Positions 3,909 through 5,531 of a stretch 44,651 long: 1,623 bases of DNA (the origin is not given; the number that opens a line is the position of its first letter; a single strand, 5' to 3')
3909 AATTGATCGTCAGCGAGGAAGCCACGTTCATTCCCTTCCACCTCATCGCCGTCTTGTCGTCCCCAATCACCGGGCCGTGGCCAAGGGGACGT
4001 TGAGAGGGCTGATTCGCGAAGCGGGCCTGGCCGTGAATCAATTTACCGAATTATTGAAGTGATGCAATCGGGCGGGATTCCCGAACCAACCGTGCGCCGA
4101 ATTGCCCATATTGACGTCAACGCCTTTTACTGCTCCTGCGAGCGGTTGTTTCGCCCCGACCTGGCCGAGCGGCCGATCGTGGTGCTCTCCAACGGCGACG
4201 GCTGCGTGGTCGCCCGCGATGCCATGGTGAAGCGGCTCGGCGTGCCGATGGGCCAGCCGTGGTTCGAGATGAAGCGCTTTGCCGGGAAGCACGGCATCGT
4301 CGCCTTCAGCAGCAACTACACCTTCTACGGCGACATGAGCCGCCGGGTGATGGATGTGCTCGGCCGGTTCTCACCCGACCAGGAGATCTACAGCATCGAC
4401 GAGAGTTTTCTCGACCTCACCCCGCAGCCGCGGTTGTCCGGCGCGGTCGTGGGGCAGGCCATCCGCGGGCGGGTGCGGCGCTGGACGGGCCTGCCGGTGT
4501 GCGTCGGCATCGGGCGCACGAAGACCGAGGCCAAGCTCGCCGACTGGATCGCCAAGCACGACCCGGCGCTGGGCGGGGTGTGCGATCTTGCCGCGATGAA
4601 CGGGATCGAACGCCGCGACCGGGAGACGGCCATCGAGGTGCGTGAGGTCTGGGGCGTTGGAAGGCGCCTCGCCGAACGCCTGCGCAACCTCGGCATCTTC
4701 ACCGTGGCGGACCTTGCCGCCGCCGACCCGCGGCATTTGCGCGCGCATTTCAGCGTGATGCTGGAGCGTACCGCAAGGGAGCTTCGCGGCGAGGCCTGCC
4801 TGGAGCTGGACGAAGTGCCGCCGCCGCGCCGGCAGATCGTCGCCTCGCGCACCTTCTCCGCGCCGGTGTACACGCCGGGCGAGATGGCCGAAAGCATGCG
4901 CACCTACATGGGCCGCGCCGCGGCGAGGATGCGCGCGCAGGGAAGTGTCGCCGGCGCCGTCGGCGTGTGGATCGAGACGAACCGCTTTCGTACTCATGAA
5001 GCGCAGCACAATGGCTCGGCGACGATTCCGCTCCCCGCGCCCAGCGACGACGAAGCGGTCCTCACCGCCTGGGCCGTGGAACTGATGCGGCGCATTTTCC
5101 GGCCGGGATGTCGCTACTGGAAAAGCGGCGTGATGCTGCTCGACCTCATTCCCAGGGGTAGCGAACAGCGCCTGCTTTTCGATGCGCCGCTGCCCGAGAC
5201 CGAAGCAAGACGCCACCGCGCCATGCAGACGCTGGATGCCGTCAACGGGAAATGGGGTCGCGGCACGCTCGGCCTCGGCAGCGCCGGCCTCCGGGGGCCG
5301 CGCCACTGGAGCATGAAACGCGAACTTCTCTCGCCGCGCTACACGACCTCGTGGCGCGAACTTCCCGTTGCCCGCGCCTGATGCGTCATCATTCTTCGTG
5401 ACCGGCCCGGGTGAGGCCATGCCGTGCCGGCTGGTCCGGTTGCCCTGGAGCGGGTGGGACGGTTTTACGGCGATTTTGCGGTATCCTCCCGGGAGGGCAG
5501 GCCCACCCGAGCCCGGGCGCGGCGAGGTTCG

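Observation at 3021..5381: hicB-hicA toxin-antitoxin pair inserted inside, and translationally coupled to, a umuD-umuC operon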

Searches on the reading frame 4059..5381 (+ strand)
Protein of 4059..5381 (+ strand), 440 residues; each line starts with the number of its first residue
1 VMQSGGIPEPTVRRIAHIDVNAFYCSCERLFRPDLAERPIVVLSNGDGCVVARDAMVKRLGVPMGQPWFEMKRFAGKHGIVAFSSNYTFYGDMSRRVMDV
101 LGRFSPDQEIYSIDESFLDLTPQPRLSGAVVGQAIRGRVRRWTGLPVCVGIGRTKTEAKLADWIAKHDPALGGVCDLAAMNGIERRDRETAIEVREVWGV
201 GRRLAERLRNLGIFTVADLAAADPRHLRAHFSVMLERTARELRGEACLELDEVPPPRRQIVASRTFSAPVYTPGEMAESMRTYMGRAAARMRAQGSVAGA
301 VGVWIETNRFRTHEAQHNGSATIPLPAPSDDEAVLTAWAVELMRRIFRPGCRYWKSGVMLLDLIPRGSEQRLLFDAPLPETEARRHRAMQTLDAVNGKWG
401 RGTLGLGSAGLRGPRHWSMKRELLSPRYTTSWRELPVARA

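Call 3: search_protein_families(library=pfam, proteins=[window:4059-5381:+], max_evalue=0.01)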
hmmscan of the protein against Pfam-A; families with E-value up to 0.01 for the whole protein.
window:4059-5381:+ (440 aa): 8 families
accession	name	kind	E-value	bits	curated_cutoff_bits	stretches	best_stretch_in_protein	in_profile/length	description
PF00817.25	IMS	-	2e-33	115.9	23.2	1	18-161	1-146/148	impB/mucB/samB family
PF13438.11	DUF4113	-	2.9e-21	75.7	24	1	387-438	2-51/51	Domain of unknown function (DUF4113)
PF11799.13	IMS_C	-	9.7e-20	71.5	20.7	1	257-371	1-107/109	impB/mucB/samB family C-terminal domain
PF11798.14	IMS_HHH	-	1.9e-05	25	24.4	1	192-213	11-32/32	IMS family HHH motif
PF14520.12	HHH_5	-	0.00014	22.7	27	1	196-227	6-37/57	Helix-hairpin-helix domain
PF11731.14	Cdd1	-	0.00057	20.5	25.5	1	189-232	3-46/86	Pathogenicity locus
PF10391.15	DNA_pol_lambd_f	-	0.001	19.3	29.8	1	196-230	5-39/51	Fingers domain of DNA polymerase lambda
PF21999.2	IMS_HHH_1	-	0.0056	17.6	27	0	199-232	5-38/53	DNA polymerase-iota, thumb domain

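Call 8: find_related_loci(query=window:4059-5381:+, collection=genome_contigs, flank=4000)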
Query window:4059-5381:+ (440 aa) in genome_contigs; peptide patterns used: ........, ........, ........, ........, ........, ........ (x = any residue, [..] = any of these).
127 stretches matched a pattern; 77 encode a relative of the query (tblastn E <= 1e-3); 77 distinct loci.
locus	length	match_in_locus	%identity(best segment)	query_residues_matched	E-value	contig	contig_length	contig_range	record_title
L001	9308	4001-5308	74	5-440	0e+0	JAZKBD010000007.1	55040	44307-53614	MAG: Pseudomonadota bacterium isolate ADI_H3L2_1_122_18_3-bin063_1 ADIH3L21_B063_1_000000000007, whole genome shotgun se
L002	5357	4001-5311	68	4-440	0e+0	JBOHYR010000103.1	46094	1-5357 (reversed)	MAG: Rhodanobacteraceae bacterium isolate TC-S_metawrap_bin.158 k127_4686443, whole genome shotgun sequence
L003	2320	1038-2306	60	14-435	3e-176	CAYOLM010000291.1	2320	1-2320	MAG TPA_asm: uncultured Mizugakiibacter sp. isolate SRP128015_co4_56 genome assembly, contig: NODE_12813_length_2320_cov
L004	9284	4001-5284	59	14-440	1e-160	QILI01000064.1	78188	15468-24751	MAG: Mizugakiibacter sp. isolate SZUA-23 Ga0063293_10000041, whole genome shotgun sequence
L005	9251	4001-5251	49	13-435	1e-129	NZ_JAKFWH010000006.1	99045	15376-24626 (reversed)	MAG: Nitrosomonas sp. isolate D5_Bin_16 D5_0000076, whole genome shotgun sequence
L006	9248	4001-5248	40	16-440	2e-101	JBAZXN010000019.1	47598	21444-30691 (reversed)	MAG: Tatlockia sp. isolate SO_2017_GW1_57 NODE_3688_length_47598_cov_2.167660_OW334_2017, whole genome shotgun sequence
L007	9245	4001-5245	42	15-438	3e-101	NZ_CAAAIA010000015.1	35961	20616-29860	Legionella impletisoli strain OA1-1, whole genome shotgun sequence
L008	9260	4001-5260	41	7-437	3e-100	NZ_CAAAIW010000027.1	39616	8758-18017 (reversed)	Legionella yabuuchiae strain OA1-2, whole genome shotgun sequence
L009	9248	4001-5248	37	15-439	6e-98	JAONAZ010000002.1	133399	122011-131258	Acidimicrobiia bacterium isolate AH-545-I07 AH-545-I07_NODE_2, whole genome shotgun sequence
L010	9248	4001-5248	40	15-439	1e-97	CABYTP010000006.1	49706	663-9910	MAG: uncultured Candidatus Actinomarina sp. isolate AG-333-M17 genome assembly, contig: AG-333-M17_NODE_6, whole genome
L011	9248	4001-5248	40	15-439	1e-97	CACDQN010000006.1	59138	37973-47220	uncultured Candidatus Actinomarina sp. isolate AG-390-B19 genome assembly, contig: AG-390-B19_NODE_6, whole genome shotg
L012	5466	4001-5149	42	51-440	3e-97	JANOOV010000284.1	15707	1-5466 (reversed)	MAG: Gammaproteobacteria bacterium isolate VAR_43_metabat_102 VAR_43_k141_2807616, whole genome shotgun sequence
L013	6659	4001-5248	39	15-439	6e-97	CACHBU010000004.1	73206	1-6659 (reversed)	uncultured Candidatus Actinomarina sp. isolate AG-426-L21 genome assembly, contig: AG-426-L21_NODE_4, whole genome shotg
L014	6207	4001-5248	39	15-439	2e-96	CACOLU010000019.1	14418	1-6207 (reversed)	MAG: uncultured Candidatus Actinomarina sp. isolate AH-321-N21 genome assembly, contig: AH-321-N21_NODE_19, whole genome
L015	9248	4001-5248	39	15-439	2e-96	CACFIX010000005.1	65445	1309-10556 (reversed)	uncultured Candidatus Actinomarina sp. isolate AG-410-M23 genome assembly, contig: AG-410-M23_NODE_5, whole genome shotg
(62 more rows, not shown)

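Call 19: find_related_loci(query=window:4062-5381:+, collection=metagenome_contigs, flank=3500)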
Query window:4062-5381:+ (439 aa) in metagenome_contigs; peptide patterns used: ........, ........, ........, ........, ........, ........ (x = any residue, [..] = any of these).
151 stretches matched a pattern; 114 encode a relative of the query (tblastn E <= 1e-3); the best 80 are kept; 80 distinct loci.
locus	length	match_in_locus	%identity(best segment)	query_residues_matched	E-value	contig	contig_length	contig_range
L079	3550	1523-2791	60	13-434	7e-172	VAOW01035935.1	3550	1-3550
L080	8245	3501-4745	49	14-434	2e-127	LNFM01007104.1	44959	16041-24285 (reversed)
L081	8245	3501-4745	48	14-434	1e-126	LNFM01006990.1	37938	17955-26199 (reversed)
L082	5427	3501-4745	48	14-434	2e-125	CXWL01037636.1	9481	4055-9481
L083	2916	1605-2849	43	15-438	6e-110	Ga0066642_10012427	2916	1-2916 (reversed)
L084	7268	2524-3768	40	15-438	1e-104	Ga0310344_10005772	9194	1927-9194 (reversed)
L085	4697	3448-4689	39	15-438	6e-102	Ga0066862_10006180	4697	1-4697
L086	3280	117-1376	41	11-439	1e-101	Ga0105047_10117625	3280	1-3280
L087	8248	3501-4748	40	14-438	7e-99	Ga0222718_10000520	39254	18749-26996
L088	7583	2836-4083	40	14-438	9e-99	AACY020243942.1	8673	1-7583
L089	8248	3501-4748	37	14-438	4e-98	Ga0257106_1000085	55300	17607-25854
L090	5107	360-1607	40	14-438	4e-98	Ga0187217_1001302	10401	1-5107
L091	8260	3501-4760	40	11-439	3e-98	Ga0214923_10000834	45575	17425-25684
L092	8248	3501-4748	37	14-438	7e-98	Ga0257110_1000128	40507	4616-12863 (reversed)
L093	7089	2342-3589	40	14-438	8e-98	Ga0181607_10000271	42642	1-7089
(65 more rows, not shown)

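Call 38: find_homologous_proteins(query=window:4062-5381:+, max_evalue=1e-100)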
Query window:4062-5381:+ (439 aa): 5157 proteins with E <= 1e-100 among 8000 candidates; the best 120 are listed.
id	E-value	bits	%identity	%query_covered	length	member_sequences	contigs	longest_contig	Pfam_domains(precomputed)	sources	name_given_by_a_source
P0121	4.3e-290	980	100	98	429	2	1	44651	PF11799.14,PF00817.26,PF11798.15,PF13438.12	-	-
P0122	2.9e-218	743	75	98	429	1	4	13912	PF11799.14,PF00817.26,PF13438.12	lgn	-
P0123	3.3e-218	743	76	98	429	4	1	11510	PF11799.14,PF00817.26,PF11798.15,PF13438.12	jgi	jgi:DNA polymerase V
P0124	7.6e-218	742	75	98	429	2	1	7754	PF11799.14,PF00817.26,PF13438.12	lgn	-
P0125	1.4e-217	741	75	98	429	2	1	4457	PF11799.14,PF00817.26,PF11798.15,PF13438.12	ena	-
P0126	7.3e-216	735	74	98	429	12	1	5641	PF11799.14,PF00817.26,PF13438.12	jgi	jgi:DNA polymerase V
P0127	8.0e-215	732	75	98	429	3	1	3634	PF11799.14,PF00817.26,PF13438.12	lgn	-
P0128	8.5e-214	729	74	97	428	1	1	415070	PF11799.14,PF00817.26,PF13438.12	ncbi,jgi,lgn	jgi:DNA polymerase V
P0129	5.7e-213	726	75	97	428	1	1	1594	PF11799.14,PF14520.13,PF00817.26,PF11798.15,PF13438.12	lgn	-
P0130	1.7e-212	724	74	98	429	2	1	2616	PF11799.14,PF00817.26,PF13438.12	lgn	-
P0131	2.0e-210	717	72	98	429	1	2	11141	PF11799.14,PF00817.26,PF13438.12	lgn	-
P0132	2.6e-209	714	74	97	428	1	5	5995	PF11799.14,PF00817.26,PF11798.15,PF13438.12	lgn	-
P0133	2.8e-209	714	72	98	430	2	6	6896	PF11799.14,PF00817.26,PF13438.12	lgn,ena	-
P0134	1.1e-208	712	71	98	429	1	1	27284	PF11799.14,PF00817.26,PF13438.12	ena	-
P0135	5.7e-208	709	70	98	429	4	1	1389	PF11799.14,PF00817.26,PF13438.12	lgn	-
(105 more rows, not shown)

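Call 39: find_encoding_contigs(protein=P0122, flank=3500, max_places=3)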
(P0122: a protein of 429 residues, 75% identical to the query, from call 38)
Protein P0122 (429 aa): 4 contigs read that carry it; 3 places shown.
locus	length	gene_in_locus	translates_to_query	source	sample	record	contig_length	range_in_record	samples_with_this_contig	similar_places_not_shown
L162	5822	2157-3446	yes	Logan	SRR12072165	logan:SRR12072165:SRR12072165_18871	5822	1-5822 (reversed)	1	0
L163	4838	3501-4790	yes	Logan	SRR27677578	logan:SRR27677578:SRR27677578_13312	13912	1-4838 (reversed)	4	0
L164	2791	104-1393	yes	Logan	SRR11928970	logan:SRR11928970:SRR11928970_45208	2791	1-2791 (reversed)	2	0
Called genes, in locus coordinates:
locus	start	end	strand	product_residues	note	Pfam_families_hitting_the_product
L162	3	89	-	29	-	?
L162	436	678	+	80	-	PF13443:HTH_26, PF01381:HTH_3 (weak)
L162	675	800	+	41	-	-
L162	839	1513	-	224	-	PF02586:SRAP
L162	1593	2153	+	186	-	PF00717:Peptidase_S24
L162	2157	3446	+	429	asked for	PF00817:IMS, PF11799:IMS_C, PF13438:DUF4113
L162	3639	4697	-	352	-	PF00892:EamA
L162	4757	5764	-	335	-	PF01699:Na_Ca_ex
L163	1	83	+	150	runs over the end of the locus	-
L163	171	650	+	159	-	-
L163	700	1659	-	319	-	-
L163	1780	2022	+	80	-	PF13443:HTH_26, PF01381:HTH_3 (weak)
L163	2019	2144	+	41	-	-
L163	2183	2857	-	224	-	PF02586:SRAP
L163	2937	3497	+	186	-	PF00717:Peptidase_S24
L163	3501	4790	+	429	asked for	PF00817:IMS, PF11799:IMS_C, PF13438:DUF4113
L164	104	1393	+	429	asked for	PF00817:IMS, PF11799:IMS_C, PF13438:DUF4113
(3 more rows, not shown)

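Call 40: find_encoding_contigs(protein=P0123, flank=3500, max_places=3)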
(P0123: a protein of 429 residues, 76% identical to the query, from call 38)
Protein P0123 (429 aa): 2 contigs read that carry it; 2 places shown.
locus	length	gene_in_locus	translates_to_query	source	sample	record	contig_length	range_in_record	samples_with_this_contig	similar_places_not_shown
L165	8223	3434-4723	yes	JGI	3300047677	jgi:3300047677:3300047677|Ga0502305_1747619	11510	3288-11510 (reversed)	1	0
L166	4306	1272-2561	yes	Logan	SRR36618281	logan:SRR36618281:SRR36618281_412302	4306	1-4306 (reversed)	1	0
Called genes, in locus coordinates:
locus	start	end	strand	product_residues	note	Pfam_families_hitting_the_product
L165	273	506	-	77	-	-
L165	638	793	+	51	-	-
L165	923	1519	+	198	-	-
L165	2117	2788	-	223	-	PF02586:SRAP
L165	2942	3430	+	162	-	PF00717:Peptidase_S24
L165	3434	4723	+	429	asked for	PF00817:IMS, PF11798:IMS_HHH (faint), PF11799:IMS_C, PF13438:DUF4113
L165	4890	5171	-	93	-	PF04248:NTP_transf_9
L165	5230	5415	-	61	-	-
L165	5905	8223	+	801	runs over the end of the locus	PF00270:DEAD, PF00271:Helicase_C, PF22982:WHD_HRQ1 (weak), PF09369:MZB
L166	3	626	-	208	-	?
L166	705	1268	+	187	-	PF00717:Peptidase_S24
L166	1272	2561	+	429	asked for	PF00817:IMS, PF11798:IMS_HHH (faint), PF11799:IMS_C, PF13438:DUF4113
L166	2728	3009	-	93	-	PF04248:NTP_transf_9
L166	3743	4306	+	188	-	?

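Call 41: find_encoding_contigs(protein=P0128, flank=3500, max_places=3)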
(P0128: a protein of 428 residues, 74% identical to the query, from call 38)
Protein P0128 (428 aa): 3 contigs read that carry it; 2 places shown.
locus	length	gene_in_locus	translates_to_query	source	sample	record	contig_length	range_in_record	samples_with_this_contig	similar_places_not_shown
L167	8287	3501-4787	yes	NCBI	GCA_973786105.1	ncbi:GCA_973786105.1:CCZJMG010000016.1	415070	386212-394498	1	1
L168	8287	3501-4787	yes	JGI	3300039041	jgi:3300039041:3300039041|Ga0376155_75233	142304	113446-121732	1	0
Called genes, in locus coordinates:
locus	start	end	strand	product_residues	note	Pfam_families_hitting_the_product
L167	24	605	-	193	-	PF01227:GTP_cyclohydroI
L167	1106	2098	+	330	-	PF00753:Lactamase_B (faint), PF13483:Lactamase_B_3, PF12706:Lactamase_B_2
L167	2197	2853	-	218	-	PF02586:SRAP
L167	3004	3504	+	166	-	PF00717:Peptidase_S24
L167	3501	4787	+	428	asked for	PF00817:IMS, PF11799:IMS_C, PF13438:DUF4113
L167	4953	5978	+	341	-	PF01075:Glyco_transf_9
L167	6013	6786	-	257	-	PF00535:Glycos_transf_2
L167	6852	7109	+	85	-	-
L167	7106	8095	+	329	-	PF01207:Dus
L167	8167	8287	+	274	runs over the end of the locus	PF08241:Methyltransf_11 (weak), PF08242:Methyltransf_12, PF13649:Methyltransf_25 (weak)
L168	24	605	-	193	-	PF01227:GTP_cyclohydroI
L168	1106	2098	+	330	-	PF00753:Lactamase_B (faint), PF13483:Lactamase_B_3, PF12706:Lactamase_B_2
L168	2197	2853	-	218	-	PF02586:SRAP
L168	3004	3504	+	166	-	PF00717:Peptidase_S24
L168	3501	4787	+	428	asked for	PF00817:IMS, PF11799:IMS_C, PF13438:DUF4113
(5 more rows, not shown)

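Call 47: find_related_loci(query=A4, collection=viral_contigs, flank=3000)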
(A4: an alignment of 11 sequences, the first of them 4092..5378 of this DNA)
Query A4 (429 aa) in viral_contigs; peptide patterns used: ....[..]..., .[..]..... (x = any residue, [..] = any of these).
600 stretches matched a pattern (row limit reached: there are more); 561 encode a relative of the query (tblastn E <= 1e-3); the best 80 are kept; 80 distinct loci.
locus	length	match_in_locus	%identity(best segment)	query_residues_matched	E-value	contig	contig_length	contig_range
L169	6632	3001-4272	52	4-429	3e-137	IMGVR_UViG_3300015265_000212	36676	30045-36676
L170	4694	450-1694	50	2-421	2e-126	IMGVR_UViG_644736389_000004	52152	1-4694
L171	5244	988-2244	47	2-426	5e-123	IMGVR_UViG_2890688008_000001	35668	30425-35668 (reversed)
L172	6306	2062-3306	45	3-425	6e-120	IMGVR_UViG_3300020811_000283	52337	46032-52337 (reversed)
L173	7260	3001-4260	44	2-427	4e-113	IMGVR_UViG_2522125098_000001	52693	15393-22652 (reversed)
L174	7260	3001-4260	45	5-428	8e-112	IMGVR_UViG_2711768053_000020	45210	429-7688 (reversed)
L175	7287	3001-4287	44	4-426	3e-111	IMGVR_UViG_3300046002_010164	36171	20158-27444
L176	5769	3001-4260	45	4-428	1e-110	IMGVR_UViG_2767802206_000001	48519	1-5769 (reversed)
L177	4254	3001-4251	49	4-428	1e-110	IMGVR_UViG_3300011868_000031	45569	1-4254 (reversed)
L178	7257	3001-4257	48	4-428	2e-110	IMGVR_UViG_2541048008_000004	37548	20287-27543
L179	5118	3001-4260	44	4-428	9e-110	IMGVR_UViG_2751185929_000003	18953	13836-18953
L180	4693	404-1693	43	5-429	8e-110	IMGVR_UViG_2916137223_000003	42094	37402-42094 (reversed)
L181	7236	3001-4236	47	4-424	9e-110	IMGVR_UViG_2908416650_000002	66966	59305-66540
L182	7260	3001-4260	45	4-428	6e-110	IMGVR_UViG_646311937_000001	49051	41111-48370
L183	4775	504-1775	41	2-426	1e-109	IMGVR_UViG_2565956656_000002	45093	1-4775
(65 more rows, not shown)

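Call 52: search_protein_families(library=pfam, proteins=[L172:1208-2056:+, L172:1-714:+, L162:1593-2153:+], max_evalue=0.01)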
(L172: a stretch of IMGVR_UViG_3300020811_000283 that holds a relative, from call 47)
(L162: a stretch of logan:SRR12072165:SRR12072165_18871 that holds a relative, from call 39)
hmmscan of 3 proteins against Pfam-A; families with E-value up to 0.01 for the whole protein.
L172:1208-2056:+ (282 aa): 0 families

L172:1-714:+ (237 aa): 1 family
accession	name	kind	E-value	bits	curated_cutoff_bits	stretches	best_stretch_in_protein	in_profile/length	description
PF02586.19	SRAP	-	1.3e-33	116.8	27.1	1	57-222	36-192/214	SOS response associated peptidase (SRAP)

L162:1593-2153:+ (186 aa): 1 family
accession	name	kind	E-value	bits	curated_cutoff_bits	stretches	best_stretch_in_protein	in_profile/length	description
PF00717.28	Peptidase_S24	-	3e-28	98.3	23.3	1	64-180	3-116/116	Peptidase S24-like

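Call 78: find_related_loci(query=A9, collection=viral_contigs, flank=3000)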
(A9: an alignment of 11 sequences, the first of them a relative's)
Query A9 (420 aa) in viral_contigs; peptide patterns used: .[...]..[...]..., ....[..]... (x = any residue, [..] = any of these).
600 stretches matched a pattern (row limit reached: there are more); 590 encode a relative of the query (tblastn E <= 1e-3); the best 80 are kept; 80 distinct loci.
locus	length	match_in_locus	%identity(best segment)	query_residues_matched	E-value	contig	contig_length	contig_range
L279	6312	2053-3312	100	1-420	0e+0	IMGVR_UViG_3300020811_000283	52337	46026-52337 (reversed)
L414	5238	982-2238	51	1-417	7e-138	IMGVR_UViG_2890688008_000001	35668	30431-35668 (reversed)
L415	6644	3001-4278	50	2-420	4e-137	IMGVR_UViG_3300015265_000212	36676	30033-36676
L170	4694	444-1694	51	1-414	9e-136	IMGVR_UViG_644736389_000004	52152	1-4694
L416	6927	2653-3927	48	3-418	1e-129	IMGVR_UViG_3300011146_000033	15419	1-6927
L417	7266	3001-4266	49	1-420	2e-127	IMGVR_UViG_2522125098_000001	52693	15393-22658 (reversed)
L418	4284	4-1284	48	5-418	1e-126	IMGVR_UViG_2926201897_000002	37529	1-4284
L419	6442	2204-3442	50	3-418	4e-124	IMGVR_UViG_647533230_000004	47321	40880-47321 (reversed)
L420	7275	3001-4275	48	3-418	6e-124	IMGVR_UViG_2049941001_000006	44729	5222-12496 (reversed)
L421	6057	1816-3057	48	2-418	7e-124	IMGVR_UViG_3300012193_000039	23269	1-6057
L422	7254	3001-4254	48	5-420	1e-123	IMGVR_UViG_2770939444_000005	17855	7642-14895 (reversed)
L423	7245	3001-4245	49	5-420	3e-123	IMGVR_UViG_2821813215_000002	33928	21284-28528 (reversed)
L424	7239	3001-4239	50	5-420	1e-123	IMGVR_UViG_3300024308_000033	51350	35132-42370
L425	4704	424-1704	47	5-418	5e-123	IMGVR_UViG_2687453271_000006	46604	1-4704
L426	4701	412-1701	48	2-418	4e-123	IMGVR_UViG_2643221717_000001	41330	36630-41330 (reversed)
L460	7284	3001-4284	46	3-418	3e-117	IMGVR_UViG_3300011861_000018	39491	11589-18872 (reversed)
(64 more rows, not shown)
